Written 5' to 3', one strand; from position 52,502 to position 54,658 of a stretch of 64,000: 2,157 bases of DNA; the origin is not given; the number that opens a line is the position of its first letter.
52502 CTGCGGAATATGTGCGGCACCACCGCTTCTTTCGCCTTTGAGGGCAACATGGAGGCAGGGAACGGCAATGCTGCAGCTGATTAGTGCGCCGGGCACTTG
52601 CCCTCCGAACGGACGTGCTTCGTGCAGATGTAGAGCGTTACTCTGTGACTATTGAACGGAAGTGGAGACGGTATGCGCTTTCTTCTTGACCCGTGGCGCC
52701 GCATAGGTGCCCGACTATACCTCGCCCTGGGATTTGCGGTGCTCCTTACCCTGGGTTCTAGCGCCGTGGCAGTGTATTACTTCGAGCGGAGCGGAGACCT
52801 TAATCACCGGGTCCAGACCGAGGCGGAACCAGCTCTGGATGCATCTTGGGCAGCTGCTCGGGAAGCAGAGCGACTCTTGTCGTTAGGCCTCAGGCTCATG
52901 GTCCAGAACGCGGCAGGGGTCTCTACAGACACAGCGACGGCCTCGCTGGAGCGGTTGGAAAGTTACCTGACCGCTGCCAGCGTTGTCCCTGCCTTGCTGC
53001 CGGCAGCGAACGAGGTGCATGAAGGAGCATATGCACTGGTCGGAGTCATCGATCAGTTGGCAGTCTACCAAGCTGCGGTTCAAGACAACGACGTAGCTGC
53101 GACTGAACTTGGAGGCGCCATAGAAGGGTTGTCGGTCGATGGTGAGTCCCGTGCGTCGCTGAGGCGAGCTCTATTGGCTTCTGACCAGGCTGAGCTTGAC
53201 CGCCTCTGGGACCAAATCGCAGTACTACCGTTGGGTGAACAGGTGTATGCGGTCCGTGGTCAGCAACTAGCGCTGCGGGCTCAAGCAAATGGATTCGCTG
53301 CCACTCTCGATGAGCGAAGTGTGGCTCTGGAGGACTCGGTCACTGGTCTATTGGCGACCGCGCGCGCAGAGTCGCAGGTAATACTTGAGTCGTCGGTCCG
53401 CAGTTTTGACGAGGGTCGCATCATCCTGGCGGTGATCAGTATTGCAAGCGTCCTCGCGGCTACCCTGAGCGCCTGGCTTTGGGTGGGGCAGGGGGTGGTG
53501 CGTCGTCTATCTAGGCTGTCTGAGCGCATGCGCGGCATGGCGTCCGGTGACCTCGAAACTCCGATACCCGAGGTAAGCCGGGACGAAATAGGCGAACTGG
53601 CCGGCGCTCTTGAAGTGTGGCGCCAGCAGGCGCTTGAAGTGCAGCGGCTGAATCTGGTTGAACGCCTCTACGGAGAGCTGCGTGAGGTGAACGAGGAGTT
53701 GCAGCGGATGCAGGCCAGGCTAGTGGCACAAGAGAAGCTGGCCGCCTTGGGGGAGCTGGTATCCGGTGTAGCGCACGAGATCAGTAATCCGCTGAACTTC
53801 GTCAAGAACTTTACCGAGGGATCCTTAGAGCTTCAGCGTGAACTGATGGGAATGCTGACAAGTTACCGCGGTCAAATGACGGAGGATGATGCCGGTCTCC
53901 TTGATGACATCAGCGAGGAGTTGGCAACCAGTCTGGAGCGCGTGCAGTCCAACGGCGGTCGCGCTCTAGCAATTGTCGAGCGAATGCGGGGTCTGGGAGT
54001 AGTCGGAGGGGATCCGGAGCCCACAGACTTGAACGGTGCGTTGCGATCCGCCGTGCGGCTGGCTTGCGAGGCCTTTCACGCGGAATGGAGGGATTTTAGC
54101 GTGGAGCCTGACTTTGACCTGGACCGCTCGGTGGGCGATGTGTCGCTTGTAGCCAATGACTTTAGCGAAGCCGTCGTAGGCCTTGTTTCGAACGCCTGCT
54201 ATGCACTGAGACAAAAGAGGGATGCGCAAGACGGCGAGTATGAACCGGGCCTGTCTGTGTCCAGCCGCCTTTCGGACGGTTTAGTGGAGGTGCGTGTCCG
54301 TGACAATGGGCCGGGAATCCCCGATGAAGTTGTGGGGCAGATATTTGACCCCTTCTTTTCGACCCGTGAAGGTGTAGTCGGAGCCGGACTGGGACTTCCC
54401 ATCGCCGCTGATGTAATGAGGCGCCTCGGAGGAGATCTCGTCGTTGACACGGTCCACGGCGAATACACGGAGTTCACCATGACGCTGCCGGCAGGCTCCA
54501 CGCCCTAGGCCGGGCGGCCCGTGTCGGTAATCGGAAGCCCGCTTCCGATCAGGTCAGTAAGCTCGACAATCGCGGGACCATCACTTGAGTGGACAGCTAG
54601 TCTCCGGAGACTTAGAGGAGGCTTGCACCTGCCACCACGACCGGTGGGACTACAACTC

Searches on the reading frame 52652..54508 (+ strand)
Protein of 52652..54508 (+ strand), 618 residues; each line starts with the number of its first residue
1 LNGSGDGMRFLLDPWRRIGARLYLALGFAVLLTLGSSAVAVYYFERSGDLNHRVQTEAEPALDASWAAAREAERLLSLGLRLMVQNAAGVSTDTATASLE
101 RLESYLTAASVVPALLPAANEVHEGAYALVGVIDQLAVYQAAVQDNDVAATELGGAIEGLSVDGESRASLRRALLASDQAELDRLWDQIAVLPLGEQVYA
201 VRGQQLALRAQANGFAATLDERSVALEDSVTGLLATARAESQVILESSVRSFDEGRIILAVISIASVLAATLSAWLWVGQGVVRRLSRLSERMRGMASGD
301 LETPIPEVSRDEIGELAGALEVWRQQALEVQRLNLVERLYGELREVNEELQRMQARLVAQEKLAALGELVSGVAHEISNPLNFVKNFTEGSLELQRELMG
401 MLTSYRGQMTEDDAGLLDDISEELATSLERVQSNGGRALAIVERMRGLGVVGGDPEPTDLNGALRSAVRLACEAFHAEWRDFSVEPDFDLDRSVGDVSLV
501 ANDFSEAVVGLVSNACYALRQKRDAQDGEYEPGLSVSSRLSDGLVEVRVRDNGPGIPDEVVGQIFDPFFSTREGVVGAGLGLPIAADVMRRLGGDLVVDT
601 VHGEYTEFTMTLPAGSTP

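Call 28: search_protein_families(library=pfam, proteins=[window:52652-54508:+], max_evalue=0.00001)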
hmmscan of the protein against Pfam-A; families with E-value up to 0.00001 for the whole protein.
window:52652-54508:+ (618 aa): 2 families
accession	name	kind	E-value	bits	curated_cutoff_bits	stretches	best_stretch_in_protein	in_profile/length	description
PF02518.31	HATPase_c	-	5.5e-16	59.4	26.4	1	506-614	8-109/111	Histidine kinase-, DNA gyrase B-, and HSP90-like ATPase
PF00672.30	HAMP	-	5.9e-11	43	25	1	278-321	2-45/53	HAMP domain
